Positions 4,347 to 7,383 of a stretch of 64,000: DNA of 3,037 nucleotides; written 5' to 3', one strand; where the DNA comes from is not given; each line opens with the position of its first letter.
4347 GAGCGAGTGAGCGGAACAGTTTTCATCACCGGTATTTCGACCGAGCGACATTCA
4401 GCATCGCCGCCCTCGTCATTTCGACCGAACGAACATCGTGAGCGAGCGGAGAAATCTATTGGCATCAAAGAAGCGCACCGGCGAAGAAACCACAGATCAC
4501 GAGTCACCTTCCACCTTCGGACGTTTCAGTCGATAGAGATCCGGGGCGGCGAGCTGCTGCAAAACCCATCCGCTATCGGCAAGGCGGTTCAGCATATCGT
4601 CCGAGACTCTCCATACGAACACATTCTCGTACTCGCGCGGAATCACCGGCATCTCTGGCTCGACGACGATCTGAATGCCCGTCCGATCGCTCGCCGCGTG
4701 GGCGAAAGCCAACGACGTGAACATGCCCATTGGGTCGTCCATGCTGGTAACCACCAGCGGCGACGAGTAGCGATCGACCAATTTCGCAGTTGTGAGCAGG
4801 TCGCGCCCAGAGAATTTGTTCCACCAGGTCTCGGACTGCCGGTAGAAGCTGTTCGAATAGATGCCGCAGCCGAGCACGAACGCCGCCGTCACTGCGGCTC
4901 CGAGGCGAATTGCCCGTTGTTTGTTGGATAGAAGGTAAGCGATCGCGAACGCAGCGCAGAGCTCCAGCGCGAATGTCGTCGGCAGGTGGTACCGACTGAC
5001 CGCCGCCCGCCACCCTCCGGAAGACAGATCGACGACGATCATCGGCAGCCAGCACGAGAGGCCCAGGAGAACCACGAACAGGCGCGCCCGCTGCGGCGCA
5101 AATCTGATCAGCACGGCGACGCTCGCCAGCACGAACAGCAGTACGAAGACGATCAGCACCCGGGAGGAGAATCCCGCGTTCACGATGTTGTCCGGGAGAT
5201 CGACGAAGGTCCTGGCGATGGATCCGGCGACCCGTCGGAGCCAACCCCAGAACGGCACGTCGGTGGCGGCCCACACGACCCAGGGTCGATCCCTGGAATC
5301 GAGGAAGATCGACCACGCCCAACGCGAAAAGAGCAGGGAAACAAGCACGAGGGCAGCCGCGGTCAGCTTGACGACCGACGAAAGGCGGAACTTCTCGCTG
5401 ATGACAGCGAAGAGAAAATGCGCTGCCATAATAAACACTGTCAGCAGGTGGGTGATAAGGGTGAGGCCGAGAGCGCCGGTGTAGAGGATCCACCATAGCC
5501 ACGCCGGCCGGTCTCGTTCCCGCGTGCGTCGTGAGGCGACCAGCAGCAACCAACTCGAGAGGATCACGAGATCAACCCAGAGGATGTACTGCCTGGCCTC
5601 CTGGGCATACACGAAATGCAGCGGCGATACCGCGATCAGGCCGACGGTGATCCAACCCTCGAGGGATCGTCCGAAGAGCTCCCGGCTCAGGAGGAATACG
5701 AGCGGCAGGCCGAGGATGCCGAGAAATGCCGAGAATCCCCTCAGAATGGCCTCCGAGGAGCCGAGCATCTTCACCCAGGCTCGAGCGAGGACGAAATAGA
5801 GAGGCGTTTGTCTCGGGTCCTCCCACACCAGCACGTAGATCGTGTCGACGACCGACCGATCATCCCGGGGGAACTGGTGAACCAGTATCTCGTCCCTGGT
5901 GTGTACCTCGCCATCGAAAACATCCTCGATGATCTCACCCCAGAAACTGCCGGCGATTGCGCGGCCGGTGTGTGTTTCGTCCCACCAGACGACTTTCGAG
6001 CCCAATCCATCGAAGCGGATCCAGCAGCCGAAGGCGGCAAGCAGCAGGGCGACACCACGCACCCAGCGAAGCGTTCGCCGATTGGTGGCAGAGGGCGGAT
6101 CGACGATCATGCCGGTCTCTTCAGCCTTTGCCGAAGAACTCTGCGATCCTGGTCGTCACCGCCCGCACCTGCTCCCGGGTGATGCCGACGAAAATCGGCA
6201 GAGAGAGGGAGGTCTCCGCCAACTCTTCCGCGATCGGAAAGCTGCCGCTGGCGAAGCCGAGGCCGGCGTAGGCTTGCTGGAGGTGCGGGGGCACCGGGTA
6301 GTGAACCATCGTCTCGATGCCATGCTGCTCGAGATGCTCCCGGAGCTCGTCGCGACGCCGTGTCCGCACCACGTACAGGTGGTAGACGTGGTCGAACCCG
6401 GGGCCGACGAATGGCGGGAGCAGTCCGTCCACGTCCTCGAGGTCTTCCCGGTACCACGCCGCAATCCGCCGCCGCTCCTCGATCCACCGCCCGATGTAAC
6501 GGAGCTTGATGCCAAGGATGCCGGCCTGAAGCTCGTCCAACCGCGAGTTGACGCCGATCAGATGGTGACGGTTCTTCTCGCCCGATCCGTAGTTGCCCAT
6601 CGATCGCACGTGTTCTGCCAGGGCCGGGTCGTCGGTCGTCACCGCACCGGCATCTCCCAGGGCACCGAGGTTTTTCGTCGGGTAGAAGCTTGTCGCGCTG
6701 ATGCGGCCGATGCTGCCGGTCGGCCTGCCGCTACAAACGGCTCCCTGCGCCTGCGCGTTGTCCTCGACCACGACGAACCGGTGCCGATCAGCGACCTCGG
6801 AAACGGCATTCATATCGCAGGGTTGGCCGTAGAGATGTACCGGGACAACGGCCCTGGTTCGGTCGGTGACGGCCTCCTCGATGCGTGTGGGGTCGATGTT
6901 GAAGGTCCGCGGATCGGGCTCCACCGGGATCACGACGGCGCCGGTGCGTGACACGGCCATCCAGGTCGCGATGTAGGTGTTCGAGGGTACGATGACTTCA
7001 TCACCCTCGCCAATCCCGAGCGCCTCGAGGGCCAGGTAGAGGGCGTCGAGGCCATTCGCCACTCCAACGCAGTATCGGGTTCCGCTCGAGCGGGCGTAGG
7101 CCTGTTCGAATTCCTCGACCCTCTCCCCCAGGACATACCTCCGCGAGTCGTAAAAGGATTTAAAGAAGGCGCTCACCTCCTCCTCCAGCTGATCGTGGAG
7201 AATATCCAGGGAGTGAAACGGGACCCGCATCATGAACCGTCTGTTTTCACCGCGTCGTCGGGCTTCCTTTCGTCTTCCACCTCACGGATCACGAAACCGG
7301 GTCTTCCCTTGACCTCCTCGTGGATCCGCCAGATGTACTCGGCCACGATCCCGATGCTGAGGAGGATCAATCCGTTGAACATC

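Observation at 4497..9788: Six-gene translationally coupled cluster predicting a polyprenyl-phosphate-linked 3-acetamido-3,6-dideoxyhexose and its GT-C (ArnT/PMT-like) transfer to a periplasmic acceptor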

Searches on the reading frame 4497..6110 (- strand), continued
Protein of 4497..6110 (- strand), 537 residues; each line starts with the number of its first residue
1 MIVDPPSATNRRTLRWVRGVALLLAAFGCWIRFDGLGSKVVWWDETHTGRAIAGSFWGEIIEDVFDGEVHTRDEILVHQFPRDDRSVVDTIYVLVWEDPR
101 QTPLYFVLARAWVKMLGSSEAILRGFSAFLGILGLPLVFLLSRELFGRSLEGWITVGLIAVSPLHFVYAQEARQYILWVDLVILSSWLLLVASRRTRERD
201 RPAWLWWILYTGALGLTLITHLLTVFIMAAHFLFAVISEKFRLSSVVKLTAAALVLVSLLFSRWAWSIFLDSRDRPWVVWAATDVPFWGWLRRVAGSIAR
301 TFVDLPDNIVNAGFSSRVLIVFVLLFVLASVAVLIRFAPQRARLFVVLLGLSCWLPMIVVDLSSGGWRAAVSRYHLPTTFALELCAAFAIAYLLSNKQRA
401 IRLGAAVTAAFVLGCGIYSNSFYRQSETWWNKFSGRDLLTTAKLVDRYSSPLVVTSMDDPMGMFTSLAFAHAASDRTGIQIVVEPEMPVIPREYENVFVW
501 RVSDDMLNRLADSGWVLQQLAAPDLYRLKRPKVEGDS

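Call 32: search_solved_structures(query=A1, max_evalue=1, show_alignments=2)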
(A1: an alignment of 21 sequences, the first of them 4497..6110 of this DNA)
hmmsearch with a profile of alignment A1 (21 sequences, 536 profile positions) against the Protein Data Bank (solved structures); distinct sequences matched with E-value up to 1: 4.
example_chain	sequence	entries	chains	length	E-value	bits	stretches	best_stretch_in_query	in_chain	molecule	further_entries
5u99_A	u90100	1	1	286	0.4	12.3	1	353-400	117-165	ATP phosphoribosyltransferase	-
5lht_A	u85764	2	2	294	0.41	12.2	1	353-400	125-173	ATP phosphoribosyltransferase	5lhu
1nh7_A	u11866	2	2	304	0.44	12.1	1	353-400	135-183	ATP Phosphoribosyltransferase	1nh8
6k8c_A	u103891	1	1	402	0.76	11.3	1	357-419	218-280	Folylpolyglutamate synthase (FolC)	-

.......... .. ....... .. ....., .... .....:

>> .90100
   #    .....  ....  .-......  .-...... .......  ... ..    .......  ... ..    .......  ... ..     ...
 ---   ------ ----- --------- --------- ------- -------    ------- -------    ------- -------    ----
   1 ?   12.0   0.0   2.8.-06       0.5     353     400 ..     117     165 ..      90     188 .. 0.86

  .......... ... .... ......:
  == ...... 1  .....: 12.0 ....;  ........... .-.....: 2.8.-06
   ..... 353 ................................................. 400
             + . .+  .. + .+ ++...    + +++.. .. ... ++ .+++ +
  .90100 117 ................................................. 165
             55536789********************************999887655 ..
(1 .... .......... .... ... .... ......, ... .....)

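Call 42: predict_structure(alignment_id=A1)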
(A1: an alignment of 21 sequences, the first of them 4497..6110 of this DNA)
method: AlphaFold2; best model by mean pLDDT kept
length: 537 residues; sequences in the alignment: 21
mean_pLDDT: 90.8   pTM: 0.90
mean pLDDT of the five models: 90.8, 89.0, 88.3, 87.6, 86.7
residues with pLDDT >= 90: 401; 70-90: 106; 50-70: 22; < 50: 8
segments of 3 or more residues with pLDDT < 50: 1-5
pLDDT, mean of each block of 10 residues (from residue 1): 48 92 95 89 91 95 94 95 95 92 96 96 96 96 95 97 91 94 98 96 97 98 96 97 97 98 92 74 88 90 71 76 95 97 97 94 90 91 97 92 93 92 82 80 94 88 90 95 90 92 93 93 91 53
secondary structure, 60 per line:
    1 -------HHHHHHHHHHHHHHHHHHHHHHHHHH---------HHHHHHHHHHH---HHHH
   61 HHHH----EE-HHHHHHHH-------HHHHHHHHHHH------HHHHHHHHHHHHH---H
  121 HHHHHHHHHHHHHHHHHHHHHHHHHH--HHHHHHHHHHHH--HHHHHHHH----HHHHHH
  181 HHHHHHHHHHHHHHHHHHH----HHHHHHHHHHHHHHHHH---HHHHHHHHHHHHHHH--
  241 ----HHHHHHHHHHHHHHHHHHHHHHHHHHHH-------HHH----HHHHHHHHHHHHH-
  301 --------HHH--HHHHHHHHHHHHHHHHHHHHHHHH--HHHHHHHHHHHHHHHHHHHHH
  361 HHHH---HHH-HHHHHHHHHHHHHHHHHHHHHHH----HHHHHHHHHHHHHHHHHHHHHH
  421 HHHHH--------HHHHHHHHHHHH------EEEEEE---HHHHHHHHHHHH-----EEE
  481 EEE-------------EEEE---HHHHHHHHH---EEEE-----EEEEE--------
elements in order: H8-33 H43-53 H57-64 H72-79 H87-97 H104-116 H120-146 H149-160 H163-170 H175-199 H204-220 H224-238 H245-272 H287-299 H314-337 H340-364 H372-394 H399-425 H434-445 E452-457 H461-472 E478-483 E497-500 H504-512 E516-519 E525-529

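Call 47: fold_search(model_id=the predicted structure, library=pdb)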
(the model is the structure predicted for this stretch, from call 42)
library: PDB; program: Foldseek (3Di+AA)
matches with E <= 10: 472; with E <= 0.001: 30
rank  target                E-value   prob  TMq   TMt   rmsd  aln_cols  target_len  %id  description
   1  7oci_F                1.9e-07  1.00  0.47  0.40  11.4       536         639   11  Cryo-EM structure of yeast Ost6p containing oligosaccharyltransferase complex (released 2022-02-16)
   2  6s7o_A                5.0e-07  1.00  0.50  0.42  12.3       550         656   13  Cryo-EM structure of human oligosaccharyltransferase complex OST-A (released 2019-12-18)
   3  8age_A                5.0e-07  1.00  0.48  0.41   9.4       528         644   12  Structure of yeast oligosaccharylransferase complex with acceptor peptide bound (released 2022-12-07)
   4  8agc_A                5.4e-07  1.00  0.48  0.39  12.8       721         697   10  Structure of yeast oligosaccharylransferase complex with lipid-linked oligosaccharide and non-acceptor peptide bound (released 2022-12-07)
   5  9n9j_I                6.4e-07  1.00  0.48  0.38  10.5       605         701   12  Structure of a GRP94 folding intermediate engaged with a CCDC134- and FKBP11-bound secretory translocon (released 2025-11-19)
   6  9i5k_A                7.6e-07  1.00  0.45  0.49  10.9       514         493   16  Structure of the Chaetomium thermophilum Pmt4 homodimer (C2 symmetry) (released 2025-12-24)
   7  8b6l_I                8.7e-07  1.00  0.47  0.38  15.1       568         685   12  Subtomogram average of the human Sec61-TRAP-OSTA-translocon (released 2022-12-07)
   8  8agb_A                1.4e-06  1.00  0.47  0.40  11.9       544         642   12  Structure of yeast oligosaccharylransferase complex with lipid-linked oligosaccharide bound (released 2022-12-07)
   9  5f15                  2.4e-06  1.00  0.52  0.52  11.0       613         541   12  Crystal Structure of ArnT from Cupriavidus metallidurans bound to Undecaprenyl phosphate (released 2016-02-17)
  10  6ezn_F                2.4e-06  1.00  0.48  0.41  14.0       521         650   11  Cryo-EM structure of the yeast oligosaccharyltransferase (OST) complex (released 2018-01-17)
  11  8pn9_A                2.4e-06  1.00  0.47  0.40  12.5       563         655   12  Structure of human oligosaccharyltransferase OST-A complex bound to NGI-1 (released 2024-05-08)
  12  7zli_A                3.0e-06  1.00  0.41  0.35  12.8       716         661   11  Cryo-EM structure of C-mannosyltransferase CeDPY19, in complex with Dol25-P-Man and bound to CMT2-Fab and anti-Fab nan (released 2023-01-11)
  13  9s6t_A                3.6e-06  1.00  0.52  0.57   8.0       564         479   13  Ternary cryo-EM structure of chicken ALG12 with Dol25-PP-GlcNAc2Man7, Dol25-P-Man, and Fab (released 2026-03-18)
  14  6s7t_A                5.1e-06  1.00  0.49  0.39   9.3       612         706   10  Cryo-EM structure of human oligosaccharyltransferase complex OST-B (released 2019-12-18)
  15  6gxc_A                5.8e-06  1.00  0.48  0.38   8.6       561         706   12  Bacterial oligosaccharyltransferase PglB in complex with an inhibitory peptide and a reactive lipid-linked oligosaccha (released 2018-11-14)
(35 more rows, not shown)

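Call 85: search_protein_representatives(protein=window:4497-6110:-)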
Query: 537 residues. Proteins with E-value up to 0.001 (for the whole library): 9621; up to 1e-10: 1815; up to 1e-30: 799. The best 150 are listed.
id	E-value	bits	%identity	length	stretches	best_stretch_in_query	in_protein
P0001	0.0e+00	1197.1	100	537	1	1-537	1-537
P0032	2.0e-133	462.2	46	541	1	17-530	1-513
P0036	3.7e-117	408.6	44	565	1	11-530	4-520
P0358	6.4e-113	394.6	40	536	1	9-529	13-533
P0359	3.1e-101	356.0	41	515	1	44-531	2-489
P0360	1.6e-96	340.4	40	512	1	17-530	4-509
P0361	6.7e-94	331.8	38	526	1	25-525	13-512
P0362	3.3e-86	306.4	37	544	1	13-531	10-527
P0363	5.7e-86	305.6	37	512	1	22-529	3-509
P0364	1.7e-79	284.3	33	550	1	15-531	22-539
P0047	1.5e-77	277.9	42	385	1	6-377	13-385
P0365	1.2e-69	251.8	35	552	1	9-524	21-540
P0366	1.1e-65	238.7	34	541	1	14-513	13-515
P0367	5.8e-64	233.0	33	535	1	11-514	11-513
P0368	2.9e-63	230.7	33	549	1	14-502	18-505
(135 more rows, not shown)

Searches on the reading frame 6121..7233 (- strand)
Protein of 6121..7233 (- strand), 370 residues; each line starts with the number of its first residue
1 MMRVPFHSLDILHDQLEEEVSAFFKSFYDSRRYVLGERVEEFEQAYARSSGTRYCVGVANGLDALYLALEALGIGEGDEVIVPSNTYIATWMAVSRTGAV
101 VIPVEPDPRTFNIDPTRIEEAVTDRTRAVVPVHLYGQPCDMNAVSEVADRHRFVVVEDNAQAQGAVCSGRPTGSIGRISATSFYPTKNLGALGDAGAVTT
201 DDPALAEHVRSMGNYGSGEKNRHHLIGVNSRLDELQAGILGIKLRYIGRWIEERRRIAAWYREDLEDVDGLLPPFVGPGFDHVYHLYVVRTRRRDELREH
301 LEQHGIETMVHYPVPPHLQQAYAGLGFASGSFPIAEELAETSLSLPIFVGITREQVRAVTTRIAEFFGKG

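Call 5: search_protein_families(library=pfam, proteins=[window:6121-7233:-], max_evalue=0.01)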
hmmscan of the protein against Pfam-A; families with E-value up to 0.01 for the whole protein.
window:6121-7233:- (370 aa): 3 families
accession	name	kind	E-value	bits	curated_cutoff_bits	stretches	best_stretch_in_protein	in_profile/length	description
PF01041.23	DegT_DnrJ_EryC1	-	1.4e-108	363.8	19.8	1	17-363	4-359/360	DegT/DnrJ/EryC1/StrS aminotransferase family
PF00155.27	Aminotran_1_2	-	2.5e-05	24.1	19.7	1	26-160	31-187/361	Aminotransferase class I and II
PF01053.26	Cys_Met_Meta_PP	-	0.00022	20.3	27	1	39-169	54-184/381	Cys/Met metabolism PLP-dependent enzyme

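Call 6: search_protein_families(library=ncbifam, proteins=[window:6121-7233:-], max_evalue=0.01)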
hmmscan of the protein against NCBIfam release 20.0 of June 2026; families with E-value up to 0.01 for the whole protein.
window:6121-7233:- (370 aa): 31 families (the best 25 are shown)
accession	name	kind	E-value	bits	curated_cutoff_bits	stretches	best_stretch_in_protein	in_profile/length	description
TIGR03588.1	PseC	equivalog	4.1e-62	210.3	423.5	1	35-366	28-379/380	UDP-4-amino-4,6-dideoxy-N-acetyl-beta-L-altrosamine transaminase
NF008687.0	PRK11706.1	equivalog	1.3e-56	192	375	1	62-367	56-374/375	dTDP-4-amino-4,6-dideoxygalactose transaminase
TIGR04427.1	PLP_DesI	equivalog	7.9e-53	180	650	1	36-361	51-377/390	dTDP-4-dehydro-6-deoxyglucose aminotransferase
NF008658.2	PRK11658.1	equivalog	6.5e-49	166.5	631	1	18-366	15-376/379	UDP-4-amino-4-deoxy-L-arabinose aminotransferase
TIGR04181.1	NHT_00031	hypoth_equivalog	3.9e-48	164.2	420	1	35-346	28-357/359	LegC family aminotransferase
TIGR02379.1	ECA_wecE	subfamily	3.5e-46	157.7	434.85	1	63-366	57-374/376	dTDP-4-amino-4,6-dideoxy-D-glucose transaminase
NF011936.0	PRK15407.1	equivalog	3.6e-39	134.7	423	2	19-216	48-251/440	lipopolysaccharide biosynthesis protein RfbH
NF041364.1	GntC_guanitoxin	equivalog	8.8e-09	34.7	415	1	63-158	71-173/356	guanitoxin biosynthesis PLP-dependent (S)-gamma-hydroxy-L-arginine cyclodehydratase GntC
NF005816.0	PRK07682.1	equivalog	1.1e-07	30.9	620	1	42-161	83-205/390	aminotransferase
NF004975.0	PRK06348.1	equivalog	2e-07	30.4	549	1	42-158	79-201/384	pyridoxal phosphate-dependent aminotransferase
NF006569.0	PRK09082.1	subfamily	2.1e-07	30.4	420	1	41-130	79-168/386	methionine aminotransferase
NF004621.0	PRK05957.1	equivalog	5.8e-07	28.6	498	1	74-132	110-167/389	pyridoxal phosphate-dependent aminotransferase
NF004770.0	PRK06108.1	subfamily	8.1e-07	28.2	422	1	45-130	89-175/396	pyridoxal phosphate-dependent aminotransferase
NF006488.0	PRK08912.1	equivalog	3.9e-06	26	498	1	63-155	98-195/387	aminotransferase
NF005305.0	PRK06836.1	equivalog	6.3e-06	25.7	376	1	34-130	83-175/396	pyridoxal phosphate-dependent aminotransferase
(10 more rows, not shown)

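Call 28: search_solved_structures(query=window:6121-7233:-, max_evalue=1e-20)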
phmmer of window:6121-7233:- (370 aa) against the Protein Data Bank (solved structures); distinct sequences matched with E-value up to 1e-20: 49.
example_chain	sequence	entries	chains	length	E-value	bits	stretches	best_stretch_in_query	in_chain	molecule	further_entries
3frk_A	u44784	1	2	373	1.5e-114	386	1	2-363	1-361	QdtB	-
2oga_A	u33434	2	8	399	1.7e-108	366.1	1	3-365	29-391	Transaminase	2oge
7b0d_A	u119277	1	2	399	4.5e-103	348.3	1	4-367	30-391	Glutamine--scyllo-inositol transaminase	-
5u1z_A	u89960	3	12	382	6.5e-94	318.2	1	6-352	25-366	Putative aminotransferase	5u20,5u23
5u21_A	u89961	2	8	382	4.4e-93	315.4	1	6-352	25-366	Putative aminotransferase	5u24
7n63_A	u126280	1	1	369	1.3e-91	310.5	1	6-366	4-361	Putative aminotransferase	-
3nyu_A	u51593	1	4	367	4.3e-72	246.4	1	15-357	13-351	Aminotransferase WbpE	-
3nu7_A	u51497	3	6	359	4.7e-72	246.2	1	15-356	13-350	Aminotransferase WbpE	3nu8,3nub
8e75_A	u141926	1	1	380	6.7e-72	245.7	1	9-351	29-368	DegT/DnrJ/EryC1/StrS aminotransferase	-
8e77_A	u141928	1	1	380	6.7e-72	245.7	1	9-351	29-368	DegT/DnrJ/EryC1/StrS aminotransferase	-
3nys_A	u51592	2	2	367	2.9e-71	243.6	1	15-357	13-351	Aminotransferase WbpE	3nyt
3uwc_A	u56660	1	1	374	5.5e-67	229.6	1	2-367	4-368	Nucleotide-sugar aminotransferase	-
3bn1_A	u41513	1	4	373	3e-62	214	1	35-360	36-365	Perosamine synthetase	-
3dr7_A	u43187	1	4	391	3.5e-62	213.7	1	35-360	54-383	Putative perosamine synthetase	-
3dr4_A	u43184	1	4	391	1.7e-61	211.5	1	35-360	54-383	Putative perosamine synthetase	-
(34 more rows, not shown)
